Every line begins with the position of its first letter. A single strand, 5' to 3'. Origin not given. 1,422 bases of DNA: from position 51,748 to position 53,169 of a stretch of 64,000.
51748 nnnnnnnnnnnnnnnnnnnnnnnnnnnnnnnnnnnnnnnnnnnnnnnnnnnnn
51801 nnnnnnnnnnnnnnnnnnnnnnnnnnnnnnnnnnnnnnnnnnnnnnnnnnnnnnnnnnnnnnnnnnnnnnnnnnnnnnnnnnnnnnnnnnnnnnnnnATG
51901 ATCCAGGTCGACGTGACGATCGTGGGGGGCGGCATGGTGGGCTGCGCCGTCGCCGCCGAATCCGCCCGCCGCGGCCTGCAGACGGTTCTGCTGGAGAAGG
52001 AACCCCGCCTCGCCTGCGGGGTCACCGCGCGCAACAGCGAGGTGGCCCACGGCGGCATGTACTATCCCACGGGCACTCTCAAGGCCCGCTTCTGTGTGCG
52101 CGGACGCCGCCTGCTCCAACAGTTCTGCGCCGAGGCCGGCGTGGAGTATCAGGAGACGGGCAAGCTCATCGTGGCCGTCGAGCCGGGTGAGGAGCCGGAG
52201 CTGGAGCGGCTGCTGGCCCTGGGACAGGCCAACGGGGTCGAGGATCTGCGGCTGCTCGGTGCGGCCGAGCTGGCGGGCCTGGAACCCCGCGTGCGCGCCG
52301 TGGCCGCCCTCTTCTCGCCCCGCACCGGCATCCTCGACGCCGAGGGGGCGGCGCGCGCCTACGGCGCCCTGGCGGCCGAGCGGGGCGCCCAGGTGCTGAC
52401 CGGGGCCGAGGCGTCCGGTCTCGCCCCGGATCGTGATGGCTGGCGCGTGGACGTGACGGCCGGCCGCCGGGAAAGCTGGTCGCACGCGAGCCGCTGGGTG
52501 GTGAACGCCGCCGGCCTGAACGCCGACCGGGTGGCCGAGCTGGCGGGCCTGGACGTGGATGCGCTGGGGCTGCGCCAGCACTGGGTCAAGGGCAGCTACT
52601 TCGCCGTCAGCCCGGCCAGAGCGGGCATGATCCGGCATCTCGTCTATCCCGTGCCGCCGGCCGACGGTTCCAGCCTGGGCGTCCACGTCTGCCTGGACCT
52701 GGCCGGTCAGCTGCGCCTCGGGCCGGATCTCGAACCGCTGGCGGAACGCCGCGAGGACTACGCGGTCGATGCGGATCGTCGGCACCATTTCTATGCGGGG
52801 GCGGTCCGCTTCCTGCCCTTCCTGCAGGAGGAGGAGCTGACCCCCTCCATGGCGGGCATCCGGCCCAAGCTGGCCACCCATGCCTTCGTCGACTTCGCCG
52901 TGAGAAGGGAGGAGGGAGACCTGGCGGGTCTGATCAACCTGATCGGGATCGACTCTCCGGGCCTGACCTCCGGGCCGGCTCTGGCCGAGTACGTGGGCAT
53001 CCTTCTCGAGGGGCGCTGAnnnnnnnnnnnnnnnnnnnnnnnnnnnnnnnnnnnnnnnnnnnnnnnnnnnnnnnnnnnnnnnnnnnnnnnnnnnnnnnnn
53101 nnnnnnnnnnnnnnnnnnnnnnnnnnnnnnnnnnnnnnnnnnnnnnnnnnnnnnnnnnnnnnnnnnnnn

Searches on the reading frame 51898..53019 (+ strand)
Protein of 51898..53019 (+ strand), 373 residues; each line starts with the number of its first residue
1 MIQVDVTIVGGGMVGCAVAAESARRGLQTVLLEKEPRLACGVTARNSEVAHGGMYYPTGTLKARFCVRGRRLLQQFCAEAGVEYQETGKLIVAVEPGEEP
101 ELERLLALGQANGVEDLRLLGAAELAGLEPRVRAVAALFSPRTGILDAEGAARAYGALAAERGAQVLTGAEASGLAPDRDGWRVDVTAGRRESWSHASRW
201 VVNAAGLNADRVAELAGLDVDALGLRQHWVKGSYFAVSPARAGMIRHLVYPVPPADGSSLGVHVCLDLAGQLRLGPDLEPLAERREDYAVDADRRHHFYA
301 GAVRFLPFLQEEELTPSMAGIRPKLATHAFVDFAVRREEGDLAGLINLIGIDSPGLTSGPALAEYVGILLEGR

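Call 77: search_protein_families(library=pfam, proteins=[window:51898-53019:+], max_evalue=0.0001)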
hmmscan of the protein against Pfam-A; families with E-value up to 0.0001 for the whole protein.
window:51898-53019:+ (373 aa): 3 families
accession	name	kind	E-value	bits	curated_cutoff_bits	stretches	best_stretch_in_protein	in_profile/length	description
PF01266.30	DAO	-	1.5e-62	212.6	27.9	1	5-366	1-350/353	FAD dependent oxidoreductase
PF13450.12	NAD_binding_8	-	2.4e-06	28.2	21.9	1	8-40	1-33/68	NAD(P)-binding Rossmann-like domain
PF12831.13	FAD_oxidored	-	5.5e-05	23.1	27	0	5-46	1-42/416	FAD dependent oxidoreductase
